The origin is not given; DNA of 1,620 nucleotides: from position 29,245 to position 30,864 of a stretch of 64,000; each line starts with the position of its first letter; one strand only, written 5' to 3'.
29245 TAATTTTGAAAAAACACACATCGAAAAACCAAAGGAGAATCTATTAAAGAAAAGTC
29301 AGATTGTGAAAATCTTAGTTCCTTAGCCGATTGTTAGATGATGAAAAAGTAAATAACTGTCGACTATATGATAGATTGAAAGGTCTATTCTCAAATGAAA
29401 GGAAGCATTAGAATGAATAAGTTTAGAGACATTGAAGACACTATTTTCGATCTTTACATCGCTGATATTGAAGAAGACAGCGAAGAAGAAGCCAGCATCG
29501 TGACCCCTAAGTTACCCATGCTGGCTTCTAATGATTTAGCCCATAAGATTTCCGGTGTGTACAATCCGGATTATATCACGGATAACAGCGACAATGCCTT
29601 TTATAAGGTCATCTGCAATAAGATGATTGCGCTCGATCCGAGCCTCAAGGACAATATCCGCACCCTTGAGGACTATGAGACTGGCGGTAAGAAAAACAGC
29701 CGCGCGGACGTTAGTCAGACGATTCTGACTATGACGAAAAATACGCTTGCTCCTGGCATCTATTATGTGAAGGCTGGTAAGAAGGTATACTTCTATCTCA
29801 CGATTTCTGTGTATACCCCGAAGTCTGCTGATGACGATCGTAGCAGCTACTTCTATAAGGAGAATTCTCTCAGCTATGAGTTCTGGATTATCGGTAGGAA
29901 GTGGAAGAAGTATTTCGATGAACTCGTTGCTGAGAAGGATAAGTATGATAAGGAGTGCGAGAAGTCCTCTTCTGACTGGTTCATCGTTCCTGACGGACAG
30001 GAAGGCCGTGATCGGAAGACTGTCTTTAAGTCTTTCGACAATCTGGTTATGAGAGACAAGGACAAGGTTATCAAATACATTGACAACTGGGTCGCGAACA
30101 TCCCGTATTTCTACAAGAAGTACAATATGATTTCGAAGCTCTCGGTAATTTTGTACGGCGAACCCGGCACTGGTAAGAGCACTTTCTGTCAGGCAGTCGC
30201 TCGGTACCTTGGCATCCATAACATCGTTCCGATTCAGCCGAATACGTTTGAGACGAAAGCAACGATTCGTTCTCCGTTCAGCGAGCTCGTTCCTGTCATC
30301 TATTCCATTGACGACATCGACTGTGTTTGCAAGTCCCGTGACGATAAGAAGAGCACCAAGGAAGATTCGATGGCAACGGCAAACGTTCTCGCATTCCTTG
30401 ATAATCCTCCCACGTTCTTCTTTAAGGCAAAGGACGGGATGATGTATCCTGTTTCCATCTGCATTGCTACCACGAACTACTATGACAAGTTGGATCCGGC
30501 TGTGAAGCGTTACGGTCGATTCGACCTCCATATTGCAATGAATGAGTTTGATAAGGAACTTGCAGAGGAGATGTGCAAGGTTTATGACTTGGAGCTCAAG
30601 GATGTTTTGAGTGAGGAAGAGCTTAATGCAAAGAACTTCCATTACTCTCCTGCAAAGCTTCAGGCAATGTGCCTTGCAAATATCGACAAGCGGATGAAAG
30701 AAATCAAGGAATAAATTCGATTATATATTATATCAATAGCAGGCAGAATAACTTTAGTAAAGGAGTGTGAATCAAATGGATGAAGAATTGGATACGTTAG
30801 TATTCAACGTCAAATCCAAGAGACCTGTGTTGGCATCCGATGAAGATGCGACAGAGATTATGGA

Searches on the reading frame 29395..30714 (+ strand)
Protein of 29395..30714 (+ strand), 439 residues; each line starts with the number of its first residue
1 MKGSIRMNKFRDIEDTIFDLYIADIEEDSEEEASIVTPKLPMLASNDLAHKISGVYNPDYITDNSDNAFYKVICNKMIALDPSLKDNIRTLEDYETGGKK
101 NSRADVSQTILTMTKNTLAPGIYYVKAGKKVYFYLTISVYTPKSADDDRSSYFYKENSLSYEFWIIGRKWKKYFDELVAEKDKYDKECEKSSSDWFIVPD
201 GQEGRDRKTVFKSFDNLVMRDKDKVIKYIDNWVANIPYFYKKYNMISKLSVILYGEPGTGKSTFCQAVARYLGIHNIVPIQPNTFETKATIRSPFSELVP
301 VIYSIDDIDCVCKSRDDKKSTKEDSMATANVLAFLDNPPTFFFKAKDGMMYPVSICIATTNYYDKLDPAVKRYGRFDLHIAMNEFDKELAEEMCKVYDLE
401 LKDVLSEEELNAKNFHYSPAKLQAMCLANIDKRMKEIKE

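Call 10: search_protein_families(library=pfam, proteins=[window:29395-30714:+], max_evalue=0.01)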
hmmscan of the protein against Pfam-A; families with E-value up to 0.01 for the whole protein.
window:29395-30714:+ (439 aa): 8 families
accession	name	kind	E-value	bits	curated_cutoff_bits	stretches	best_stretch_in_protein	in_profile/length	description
PF00004.35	AAA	-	6.9e-18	65.8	21.2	1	251-382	1-129/131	ATPase family associated with various cellular activities (AAA)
PF13191.12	AAA_16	-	0.00032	21.7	32.6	1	249-290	25-64/167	AAA ATPase domain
PF13401.12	AAA_22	-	0.0012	19.6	27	1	248-289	5-48/130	AAA domain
PF02367.23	TsaE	-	0.0013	19.1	26.6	1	248-286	21-57/128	Threonylcarbamoyl adenosine biosynthesis protein TsaE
PF00910.28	RNA_helicase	-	0.0024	18.8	21.5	1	251-276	1-26/105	RNA helicase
PF07728.20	AAA_5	-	0.0043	17.5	22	1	251-291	2-42/139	AAA domain (dynein-related subfamily)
PF13479.12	AAA_24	-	0.0072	16.6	27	0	248-270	2-24/195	AAA domain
PF13238.12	AAA_18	-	0.0087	17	29.4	0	251-274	1-24/128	AAA domain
